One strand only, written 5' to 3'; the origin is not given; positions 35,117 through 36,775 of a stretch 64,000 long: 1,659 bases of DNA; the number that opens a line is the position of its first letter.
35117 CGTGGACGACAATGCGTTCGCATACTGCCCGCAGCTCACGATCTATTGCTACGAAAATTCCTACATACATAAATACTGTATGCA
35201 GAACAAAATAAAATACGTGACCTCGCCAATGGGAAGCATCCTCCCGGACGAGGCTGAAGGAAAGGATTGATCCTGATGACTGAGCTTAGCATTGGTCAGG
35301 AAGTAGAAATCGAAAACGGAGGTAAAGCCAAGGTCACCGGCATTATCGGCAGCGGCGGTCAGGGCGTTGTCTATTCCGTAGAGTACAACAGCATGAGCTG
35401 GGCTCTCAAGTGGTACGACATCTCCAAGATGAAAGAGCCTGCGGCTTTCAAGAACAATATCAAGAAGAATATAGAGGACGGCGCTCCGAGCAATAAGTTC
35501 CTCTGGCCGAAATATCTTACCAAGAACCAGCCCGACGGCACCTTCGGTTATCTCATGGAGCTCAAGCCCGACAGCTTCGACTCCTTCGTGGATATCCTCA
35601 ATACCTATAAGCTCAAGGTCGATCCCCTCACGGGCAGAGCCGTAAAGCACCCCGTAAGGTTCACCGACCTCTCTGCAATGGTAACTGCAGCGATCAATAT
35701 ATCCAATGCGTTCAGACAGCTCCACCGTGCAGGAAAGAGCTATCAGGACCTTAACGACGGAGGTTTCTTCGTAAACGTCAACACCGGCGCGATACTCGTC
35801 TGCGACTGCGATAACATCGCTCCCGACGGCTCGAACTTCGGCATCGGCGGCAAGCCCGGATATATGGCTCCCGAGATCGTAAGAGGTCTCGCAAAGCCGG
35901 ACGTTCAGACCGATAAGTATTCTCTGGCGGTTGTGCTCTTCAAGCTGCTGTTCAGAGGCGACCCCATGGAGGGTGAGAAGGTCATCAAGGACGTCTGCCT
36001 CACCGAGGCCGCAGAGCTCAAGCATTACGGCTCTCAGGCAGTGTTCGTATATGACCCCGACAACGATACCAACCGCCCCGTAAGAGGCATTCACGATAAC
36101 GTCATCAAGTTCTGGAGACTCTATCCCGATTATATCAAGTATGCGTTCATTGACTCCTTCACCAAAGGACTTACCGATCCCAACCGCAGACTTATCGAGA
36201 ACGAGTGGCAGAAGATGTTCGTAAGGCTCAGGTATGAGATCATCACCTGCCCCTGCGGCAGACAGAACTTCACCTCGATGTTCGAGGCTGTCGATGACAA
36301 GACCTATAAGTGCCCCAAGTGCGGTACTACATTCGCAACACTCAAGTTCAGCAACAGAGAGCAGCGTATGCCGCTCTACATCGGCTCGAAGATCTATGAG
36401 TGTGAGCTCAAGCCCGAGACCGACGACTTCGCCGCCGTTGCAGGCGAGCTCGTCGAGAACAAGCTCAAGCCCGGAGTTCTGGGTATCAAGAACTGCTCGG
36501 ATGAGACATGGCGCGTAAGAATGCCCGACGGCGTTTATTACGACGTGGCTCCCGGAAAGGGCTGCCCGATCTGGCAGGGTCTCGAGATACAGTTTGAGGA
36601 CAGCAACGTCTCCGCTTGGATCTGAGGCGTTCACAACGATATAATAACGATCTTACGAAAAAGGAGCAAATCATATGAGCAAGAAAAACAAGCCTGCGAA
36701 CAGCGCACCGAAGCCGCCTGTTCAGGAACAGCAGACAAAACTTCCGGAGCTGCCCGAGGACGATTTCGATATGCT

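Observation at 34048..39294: Five-gene operon: TerY-P-like kinase/vWA/PP2C triad extended by a Zn-ribbon-LRR protein and an unknown basic-tailed protein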

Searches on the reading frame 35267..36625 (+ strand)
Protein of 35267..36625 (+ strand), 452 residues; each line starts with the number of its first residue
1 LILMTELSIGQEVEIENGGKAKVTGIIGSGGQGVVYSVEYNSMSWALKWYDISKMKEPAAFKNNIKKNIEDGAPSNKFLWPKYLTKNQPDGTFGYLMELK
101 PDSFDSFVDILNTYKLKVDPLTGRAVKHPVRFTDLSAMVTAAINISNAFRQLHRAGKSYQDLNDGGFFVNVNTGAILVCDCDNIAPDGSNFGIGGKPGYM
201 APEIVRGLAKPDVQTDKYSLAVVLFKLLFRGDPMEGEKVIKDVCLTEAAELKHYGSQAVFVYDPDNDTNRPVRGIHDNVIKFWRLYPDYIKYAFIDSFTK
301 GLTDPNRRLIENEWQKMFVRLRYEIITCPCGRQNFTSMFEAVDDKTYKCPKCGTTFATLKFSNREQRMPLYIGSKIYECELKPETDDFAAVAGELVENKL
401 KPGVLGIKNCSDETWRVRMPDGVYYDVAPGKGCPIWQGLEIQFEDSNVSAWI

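Call 4: search_protein_families(library=pfam, proteins=[window:35267-36625:+], max_evalue=0.01)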
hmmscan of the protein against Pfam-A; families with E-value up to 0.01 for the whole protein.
window:35267-36625:+ (452 aa): 1 family
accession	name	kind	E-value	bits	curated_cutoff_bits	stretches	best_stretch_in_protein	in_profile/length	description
PF00069.31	Pkinase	-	2.7e-09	37.3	31.7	1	140-241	102-204/263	Protein kinase domain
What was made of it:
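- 35276..36625 (+): Gene 2 (449 aa; ORF from 35267). Hanks-type Ser/Thr kinase, C4 zinc ribbon (nt about 36248-36325), and a C-terminal all-β domain of about 100 aa (nt about 36329-36622). Pkinase 2.7e-9 (call 4).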

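Call 5: search_protein_families(library=padloc, proteins=[window:35267-36625:+], max_evalue=0.01)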
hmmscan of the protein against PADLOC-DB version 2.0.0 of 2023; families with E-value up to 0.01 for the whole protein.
window:35267-36625:+ (452 aa): 16 families
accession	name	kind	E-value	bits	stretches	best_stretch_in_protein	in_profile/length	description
PDLC04047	PD-T4-6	-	6.7e-11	39.8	1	195-240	174-218/327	-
PDLC04138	mad6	-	6.9e-09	33.1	1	195-243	218-265/659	mads_6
PDLC04042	PD-T4-6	-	3.1e-07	28.3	1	195-240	174-218/292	-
PDLC04043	PD-T4-6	-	1.4e-06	25.6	1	195-243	178-225/452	-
PDLC04053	PD-T4-6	-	2.6e-06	25.1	1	195-240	174-217/311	-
PDLC01088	C3a189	-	5.8e-05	19.8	1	195-235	170-209/840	kinase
PDLC04040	PD-T4-6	-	0.00015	18.6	1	145-239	111-210/547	-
PDLC04054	PD-T4-6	-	0.00023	18.7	1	138-234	113-213/347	-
PDLC04041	PD-T4-6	-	0.00025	18.4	1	196-233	197-233/443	-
PDLC04048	PD-T4-6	-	0.00071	17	1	197-240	176-218/354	-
PDLC04064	PD-T4-6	-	0.00095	16.2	1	195-237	182-223/369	-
PDLC04061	PD-T4-6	-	0.0013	16.4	1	195-240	185-229/510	-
PDLC04062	PD-T4-6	-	0.0021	15.2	0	193-240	199-244/450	-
PDLC04057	PD-T4-6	-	0.0028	14.7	1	195-240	172-216/443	-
PDLC04039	PD-T4-6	-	0.0045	14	0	195-241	177-222/458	-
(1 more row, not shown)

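Call 6: search_protein_families(library=ncbifam, proteins=[window:35267-36625:+], max_evalue=0.01)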
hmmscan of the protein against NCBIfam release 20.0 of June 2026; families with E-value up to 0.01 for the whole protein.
window:35267-36625:+ (452 aa): 4 families
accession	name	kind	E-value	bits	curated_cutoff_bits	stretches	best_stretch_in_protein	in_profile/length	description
NF038150.1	lanthi_synth_IV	equivalog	3.4e-05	22.4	650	1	137-238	299-400/851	class IV lanthionine synthetase LanL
NF047741.1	antiphage_MADS6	equivalog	0.0013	17.4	460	0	197-235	366-404/612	methylation-associated defense system protein kinase MAD6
NF033483.0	PknB_PASTA_kin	equivalog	0.0019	17.3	450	1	198-240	173-214/563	Stk1 family PASTA domain-containing Ser/Thr kinase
NF009651.0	PRK13184.1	equivalog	0.0092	14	839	0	193-238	191-235/932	serine/threonine-protein kinase PknD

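Call 18: find_homologous_proteins(query=window:35267-36625:+, max_evalue=0.001)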
Query window:35267-36625:+ (452 aa): 4004 proteins with E <= 0.001 among 7378 candidates; the best 120 are listed.
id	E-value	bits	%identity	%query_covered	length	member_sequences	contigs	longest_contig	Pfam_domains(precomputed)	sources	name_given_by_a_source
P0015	1.4e-279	946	88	99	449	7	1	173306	PF00069.32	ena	-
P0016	6.7e-279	943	87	99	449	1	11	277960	PF00069.32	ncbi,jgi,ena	-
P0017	9.3e-267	903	85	97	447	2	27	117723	PF00069.32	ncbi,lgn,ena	-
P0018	1.2e-261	887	80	99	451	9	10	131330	PF00069.32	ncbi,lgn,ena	-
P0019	3.2e-259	878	82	97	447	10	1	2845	PF00069.32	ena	-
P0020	5.0e-256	868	81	98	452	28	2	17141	PF00069.32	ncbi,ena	-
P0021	3.4e-255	865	81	97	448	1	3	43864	PF00069.32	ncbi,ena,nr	ncbi:MAG: protein kinase [Ruminococcus sp.]|nr:protein kinase [Ruminococcus sp.]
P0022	1.4e-254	863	81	97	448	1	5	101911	PF00069.32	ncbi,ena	-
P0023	9.4e-254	860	81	97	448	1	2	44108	PF00069.32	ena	-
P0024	3.6e-253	859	81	97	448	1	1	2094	PF00069.32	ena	-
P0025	3.7e-253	858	81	97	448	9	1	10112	PF00069.32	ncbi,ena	-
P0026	1.3e-252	857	81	97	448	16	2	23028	PF00069.32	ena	-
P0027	3.0e-252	855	80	97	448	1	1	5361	PF00069.32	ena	-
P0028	3.1e-252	855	80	97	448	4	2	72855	PF00069.32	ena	-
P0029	4.7e-252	855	80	97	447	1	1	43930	PF00069.32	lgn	-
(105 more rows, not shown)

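Call 24: find_related_loci(query=A2, collection=genome_contigs, flank=8000)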
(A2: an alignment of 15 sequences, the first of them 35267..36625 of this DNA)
Query A2 (452 aa) in genome_contigs; peptide patterns used: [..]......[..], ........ (x = any residue, [..] = any of these).
407 stretches matched a pattern; 385 encode a relative of the query (tblastn E <= 1e-3); the best 80 are kept; 80 distinct loci.
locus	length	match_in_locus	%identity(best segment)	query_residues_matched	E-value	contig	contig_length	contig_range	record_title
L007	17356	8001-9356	88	1-452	0e+0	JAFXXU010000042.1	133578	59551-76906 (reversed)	MAG: Ruminococcus sp. isolate RGIG6843 Sheep_Rumen-4__c2838, whole genome shotgun sequence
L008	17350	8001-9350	80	3-452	0e+0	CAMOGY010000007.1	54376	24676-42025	MAG: uncultured Ruminococcus sp. isolate SRR873606_bin.88_metaWRAP_v1.3_MAG genome assembly, contig: NODE_656_length_543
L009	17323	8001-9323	82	3-443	0e+0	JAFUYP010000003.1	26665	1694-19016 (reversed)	MAG: Ruminococcus sp. isolate RGIG4944 Roe_deer_Rumen-3__c808, whole genome shotgun sequence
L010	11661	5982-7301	81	4-443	0e+0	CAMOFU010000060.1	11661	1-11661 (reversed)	MAG: uncultured Clostridia bacterium isolate SRR873604_bin.87_metaWRAP_v1.3_MAG genome assembly, contig: NODE_13518_leng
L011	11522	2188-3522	81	1-445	0e+0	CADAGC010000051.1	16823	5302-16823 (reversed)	MAG: uncultured Ruminococcus sp. isolate RUG13257 genome assembly, contig: RUG13257_asm_51, whole genome shotgun sequenc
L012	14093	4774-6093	81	4-443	0e+0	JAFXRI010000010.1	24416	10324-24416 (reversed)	MAG: Ruminococcus sp. isolate RGIG6675 Sheep_Rumen-1__c88469, whole genome shotgun sequence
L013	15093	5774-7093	81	4-443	0e+0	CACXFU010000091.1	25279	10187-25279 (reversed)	MAG: uncultured Ruminococcus sp. isolate RUG11219 genome assembly, contig: RUG11219_asm_91, whole genome shotgun sequenc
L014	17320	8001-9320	80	4-443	0e+0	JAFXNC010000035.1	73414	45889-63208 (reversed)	MAG: Ruminococcus sp. isolate RGIG6565 Sheep_Reticulum-5__c902, whole genome shotgun sequence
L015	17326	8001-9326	80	2-443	0e+0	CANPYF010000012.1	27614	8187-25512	MAG: uncultured Ruminococcus sp. isolate Lapin-005__bin110 genome assembly, contig: Lapin-005__NODE_2235_length_27614_co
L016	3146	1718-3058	80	4-452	0e+0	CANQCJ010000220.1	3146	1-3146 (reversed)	MAG: uncultured Ruminococcus sp. isolate Lapin-002__bin99 genome assembly, contig: Lapin-002__NODE_43071_length_3146_cov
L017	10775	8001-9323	80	3-443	0e+0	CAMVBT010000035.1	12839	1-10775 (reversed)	MAG TPA_asm: uncultured Clostridia bacterium isolate SRR8387714_bin.37_metaWRAP_v1.3_MAG genome assembly, contig: ERZ142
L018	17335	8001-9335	80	1-445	0e+0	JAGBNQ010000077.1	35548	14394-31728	MAG: Ruminococcus sp. isolate RGIG9280 Water_deer_Rumen.Co__c941642, whole genome shotgun sequence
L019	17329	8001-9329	79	1-443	0e+0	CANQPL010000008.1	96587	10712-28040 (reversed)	MAG: uncultured Clostridia bacterium isolate Lapin-012__bin44 genome assembly, contig: Lapin-012__NODE_421_length_96587_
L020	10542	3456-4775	80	4-443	0e+0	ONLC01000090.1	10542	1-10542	uncultured Clostridiales bacterium isolate RUG393 genome assembly, contig: scaffold_6559, whole genome shotgun sequence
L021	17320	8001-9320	80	4-443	0e+0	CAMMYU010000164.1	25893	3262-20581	MAG: uncultured Ruminococcus sp. isolate SRR873599_bin.23_metaWRAP_v1.3_MAG genome assembly, contig: ERZ1756080.1301806,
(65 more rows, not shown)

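Call 32: search_dna_similar(query=window:35267-36625:+, collection=phages, mode=protein, max_evalue=0.001, max_rows=10)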
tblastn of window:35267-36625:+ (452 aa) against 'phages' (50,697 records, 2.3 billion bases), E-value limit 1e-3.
Records with a match: 2; places in all: 2; records where one place covers at least 80% of the query: 0.
Best place of each record, by identity: <60% 2.
By first word of the organism name: Bacteriophage 2.
By host as written in the record: - 2.
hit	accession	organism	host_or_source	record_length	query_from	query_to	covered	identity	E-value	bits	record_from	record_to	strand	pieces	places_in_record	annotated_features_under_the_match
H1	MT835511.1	Bacteriophage sp.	human fecal samples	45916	4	354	78%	28.7%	3e-16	87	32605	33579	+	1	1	record has no annotation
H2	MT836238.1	Bacteriophage sp.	human fecal samples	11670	60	400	75%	24.6%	7e-11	71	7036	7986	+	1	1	record has no annotation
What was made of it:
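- Only two weak phage hits: call 32.
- Tried and rejected: There were two weak phage hits at 25-29% (call 32).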

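Call 47: predict_structure(alignment_id=A3)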
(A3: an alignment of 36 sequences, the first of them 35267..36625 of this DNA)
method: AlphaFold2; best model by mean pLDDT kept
length: 452 residues; sequences in the alignment: 36
mean_pLDDT: 73.5   pTM: 0.77
mean pLDDT of the five models: 73.5, 66.4, 61.0, 58.3, 55.4
residues with pLDDT >= 90: 77; 70-90: 223; 50-70: 82; < 50: 70
segments of 3 or more residues with pLDDT < 50: 1-3, 183-214, 231-238, 240-259, 270-275
pLDDT, mean of each block of 10 residues (from residue 1): 70 92 79 79 87 78 83 83 89 85 74 62 63 83 84 73 70 82 47 32 31 55 71 45 42 41 50 52 78 74 67 84 88 87 91 92 87 80 66 86 88 90 92 89 83 89
secondary structure, 60 per line:
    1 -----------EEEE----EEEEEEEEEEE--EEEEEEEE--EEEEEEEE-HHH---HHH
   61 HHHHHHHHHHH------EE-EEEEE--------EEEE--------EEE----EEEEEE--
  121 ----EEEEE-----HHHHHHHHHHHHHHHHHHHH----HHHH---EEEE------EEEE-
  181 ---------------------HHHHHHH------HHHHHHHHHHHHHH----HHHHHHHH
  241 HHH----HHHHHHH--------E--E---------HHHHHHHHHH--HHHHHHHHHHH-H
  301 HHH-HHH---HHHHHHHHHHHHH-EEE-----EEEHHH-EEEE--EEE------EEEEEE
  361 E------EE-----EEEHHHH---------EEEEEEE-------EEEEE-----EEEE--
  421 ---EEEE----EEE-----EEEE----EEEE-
elements in order: E12-15 E20-30 E33-40 E43-50 H58-71 E81-85 E94-97 E106-108 E113-118 E125-129 H135-154 H159-162 E166-169 E176-179 H202-208 H215-228 H233-243 H248-254 H276-285 H288-298 H300-303 H311-323 E325-327 E333-335 E340-343 E346-348 E355-361 E375-377 H378-381 E391-397 E405-409 E415-418 E424-427 E432-434 E440-443 E448-451
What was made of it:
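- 35276..36625 (+): C-terminal region pLDDT 84-92 (call 47).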

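Call 52: fold_search(model_id=the predicted structure, library=pdb)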
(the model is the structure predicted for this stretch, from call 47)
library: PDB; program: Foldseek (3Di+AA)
matches with E <= 10: 1990; with E <= 0.001: 1485
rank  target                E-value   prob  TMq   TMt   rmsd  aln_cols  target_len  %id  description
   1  5fp6                  8.4e-07  1.00  0.35  0.53   8.9       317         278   16  Structure of cyclin-dependent kinase 2 with small-molecule ligand 3-(4,7-dichloro-1H-indol-3-yl)prop-2-yn-1-ol (AT17833) (released 2015-12-23)
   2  5gjd                  1.1e-06  1.00  0.39  0.57   7.2       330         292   17  Crystal structure of human TAK1/TAB1 fusion protein in complex with ligand 2 (released 2016-11-16)
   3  5jga                  1.1e-06  1.00  0.39  0.55   6.6       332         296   15  Crystal structure of human TAK1/TAB1 fusion protein in complex with ligand 11c (released 2016-07-27)
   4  5jgd                  1.1e-06  1.00  0.37  0.52   6.6       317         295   15  Crystal structure of human TAK1/TAB1 fusion protein in complex with ligand 12 (released 2016-07-27)
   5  2eva                  1.4e-06  1.00  0.39  0.55   7.0       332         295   16  Structural Basis for the Interaction of TAK1 Kinase with its Activating Protein TAB1 (released 2006-05-02)
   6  5jgb                  1.7e-06  1.00  0.38  0.55   6.3       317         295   15  Crystal structure of human TAK1/TAB1 fusion protein in complex with ligand 10 (released 2016-07-27)
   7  9qkt_B                1.7e-06  1.00  0.36  0.48   9.9       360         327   16  Cryo-EM structure of the CDK11B-cyclin L2-SAP30BP bound to OTS964 (conformation 1) (released 2026-03-18)
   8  5ap5                  1.8e-06  1.00  0.36  0.58   7.3       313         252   16  Naturally Occurring Mutations in the MPS1 Gene Predispose Cells to Kinase Inhibitor Drug Resistance. (released 2015-09-23)
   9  6vbz_A                2.0e-06  1.00  0.37  0.59   6.9       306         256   14  Crystal structure of the rat MLKL pseudokinase domain (released 2020-07-08)
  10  7nti                  2.3e-06  1.00  0.38  0.55   7.3       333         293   16  Structure of TAK1 in complex with compound 22 (released 2021-04-07)
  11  6bl8_A                2.6e-06  1.00  0.38  0.60   7.8       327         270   16  Predicting the Conformational Variability of Abl Tyrosine Kinase Using Molecular Dynamics Simulations and Markov State (released 2018-03-07)
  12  4uy9_B                2.6e-06  1.00  0.37  0.50   7.8       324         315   16  Structure of MLK1 kinase domain with leucine zipper 1 (released 2015-09-30)
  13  6s73_B                2.9e-06  1.00  0.37  0.58   7.2       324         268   17  Crystal structure of Nek7 SRS mutant bound to compound 51 (released 2020-06-10)
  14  5ei6                  2.9e-06  1.00  0.36  0.57   8.5       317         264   15  Rapid Discovery of Pyrido[3,4-d]pyrimidine Inhibitors of Monopolar Spindle kinase 1 (MPS1) Using a Structure-Based Hydri (released 2016-04-20)
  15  5osm                  2.9e-06  1.00  0.37  0.54   8.3       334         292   16  Cdk2(F80C, C177A) with covalent adduct at C80 (released 2018-03-14)
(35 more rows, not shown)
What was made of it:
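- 35276..36625 (+): Fold matches CDK2, TAK1, PknI, PknA and PknB (call 52).
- Tried and rejected: Kinase hits swamped the fold search of the whole kinase model (call 52).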

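Call 53: find_related_loci(query=A3, collection=viral_contigs, flank=8000)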
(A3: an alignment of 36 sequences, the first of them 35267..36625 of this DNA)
Query A3 (452 aa) in viral_contigs; peptide patterns used: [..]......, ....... (x = any residue, [..] = any of these).
85 stretches matched a pattern, but none encodes a relative of the query by tblastn (E <= 1e-3).
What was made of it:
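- No relatives in IMG/VR: call 53.
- Tried and rejected: No relatives of the kinase were found in IMG/VR (call 53).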

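Call 65: search_dna_similar(query=window:35276-36625:+, collection=plasmids, mode=protein, max_evalue=1e-8, max_rows=15)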
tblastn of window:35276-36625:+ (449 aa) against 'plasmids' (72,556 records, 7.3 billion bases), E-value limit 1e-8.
Records with a match: 1607; places in all: 1608; records where one place covers at least 80% of the query: 3.
Best place of each record, by identity: <60% 1607.
By first word of the organism name: Klebsiella 919; Escherichia 351; Salmonella 284; Raoultella 14; Enterobacter 10; Citrobacter 6; Shigella 3; Kluyvera 2; Prevotella 1; Methylomonas 1; and 16 more.
By predicted mobility (MOB-suite, as given by PLSDB): conjugative 957; non-mobilizable 620; mobilizable 30.
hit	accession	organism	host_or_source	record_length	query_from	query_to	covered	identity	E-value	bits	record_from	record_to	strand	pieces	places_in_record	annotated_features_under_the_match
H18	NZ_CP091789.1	Prevotella sp. E2-28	Ovis aries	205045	3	440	98%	38.8%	9e-88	299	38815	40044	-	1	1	serine/threonine protein kinase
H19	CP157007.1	Methylomonas sp. AM2-LC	-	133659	4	440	97%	32.5%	4e-67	239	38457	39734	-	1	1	record has no annotation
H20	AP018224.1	Nostoc linckia NIES-25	-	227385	7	427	94%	23.5%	8e-18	94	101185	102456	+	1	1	serine/threonine protein kinase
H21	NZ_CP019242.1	Rhodoferax antarcticus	Whole organism,environment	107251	2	353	78%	24.4%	6e-14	82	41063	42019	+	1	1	protein kinase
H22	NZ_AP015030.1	Pseudomonas putida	-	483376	2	348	77%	24.1%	8e-12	75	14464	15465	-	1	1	lipopolysaccharide kinase InaA family protein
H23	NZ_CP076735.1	Photobacterium damselae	fish,whole organism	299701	1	349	78%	22.4%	6e-12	76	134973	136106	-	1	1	serine/threonine protein kinase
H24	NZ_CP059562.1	Conchiformibius steedae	dog,whole organism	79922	126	354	51%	28.6%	1e-16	90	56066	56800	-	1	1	kinase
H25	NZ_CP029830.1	Azospirillum ramasamyi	single cell,Cow dung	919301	142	353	47%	30.3%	4e-16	89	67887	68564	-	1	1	lipopolysaccharide kinase InaA family protein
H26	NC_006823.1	Aromatoleum aromaticum EbN1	-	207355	126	353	51%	28.0%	7e-14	82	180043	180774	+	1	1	lipopolysaccharide kinase InaA family protein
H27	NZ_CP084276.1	Caballeronia grimmiae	Leptoglossus zonatus,Cell culture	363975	126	353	51%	27.9%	7e-14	82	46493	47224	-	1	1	kinase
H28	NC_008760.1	Polaromonas naphthalenivorans CJ2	-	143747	126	353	51%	27.9%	1e-13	81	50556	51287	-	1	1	kinase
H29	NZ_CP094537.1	Hymenobacter monticola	Single cell,a pond on the Huanglong ...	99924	131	375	55%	26.0%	3e-17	92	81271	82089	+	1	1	lipopolysaccharide kinase InaA family protein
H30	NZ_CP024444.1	Moraxella osloensis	Homo sapiens,single cell,skin swab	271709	126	353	51%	25.9%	1e-11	75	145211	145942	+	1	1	lipopolysaccharide kinase InaA family protein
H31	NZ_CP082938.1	Klebsiella pneumoniae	Homo sapiens,cell culture,BALF from ...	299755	136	353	49%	26.3%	1e-13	81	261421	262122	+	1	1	none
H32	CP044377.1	Klebsiella pneumoniae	Homo sapiens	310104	136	353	49%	26.3%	2e-13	81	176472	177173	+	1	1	kinase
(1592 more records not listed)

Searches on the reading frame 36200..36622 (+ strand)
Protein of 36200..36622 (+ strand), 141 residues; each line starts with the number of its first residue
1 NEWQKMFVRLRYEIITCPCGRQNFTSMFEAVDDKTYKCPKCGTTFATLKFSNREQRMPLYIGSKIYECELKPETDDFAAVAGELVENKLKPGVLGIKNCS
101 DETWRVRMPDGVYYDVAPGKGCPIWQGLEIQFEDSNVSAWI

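Call 45: search_protein_families(library=pfam, proteins=[window:36200-36622:+], max_evalue=1)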
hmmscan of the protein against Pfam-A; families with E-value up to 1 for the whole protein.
seq(141 aa): 12 families
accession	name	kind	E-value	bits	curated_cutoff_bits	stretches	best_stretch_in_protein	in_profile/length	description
PF10122.14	Zn_ribbon_Com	-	0.018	14.9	22.9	1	29-43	18-32/52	Mu-like prophage protein Com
PF06827.20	zf-FPG_IleRS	-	0.025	14.9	21.3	1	37-53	3-19/30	Zinc finger found in FPG and IleRS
PF07282.18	Cas12f1-like_TNB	-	0.046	14.3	26.3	1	16-44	30-49/60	Cas12f1-like, TNB domain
PF13453.11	Zn_ribbon_TFIIB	-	0.061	13.2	22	1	37-52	1-16/41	Transcription factor zinc-finger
PF00096.32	zf-C2H2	-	0.065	14.2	25.2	1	36-47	1-12/23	Zinc finger, C2H2 type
PF13465.12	zf-H2C2_2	-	0.12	13.2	40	1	34-46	13-25/26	Zinc-finger double domain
PF09723.15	Zn_ribbon_8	-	0.12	12.8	34.4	1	36-51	6-21/41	Zinc ribbon domain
PF18439.7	zf_UBZ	-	0.24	11.5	25.6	1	35-46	2-13/32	Ubiquitin-Binding Zinc Finger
PF23165.1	zf-C2H2_FBX41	-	0.26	11.3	24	1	36-43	3-10/30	F-box only protein 41 C2H2 zinc finger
PF23783.1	Zn_ribbon_TiaS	-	0.35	11.1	27.3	1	33-56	17-39/41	TiaS C-terminal zinc ribbon domain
PF09986.15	DUF2225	-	0.58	10.3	21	1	33-57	3-27/214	Uncharacterized protein conserved in bacteria (DUF2225)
PF19134.6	DUF5817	-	0.69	10.4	31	1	28-50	15-36/57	Domain of unknown function (DUF5817)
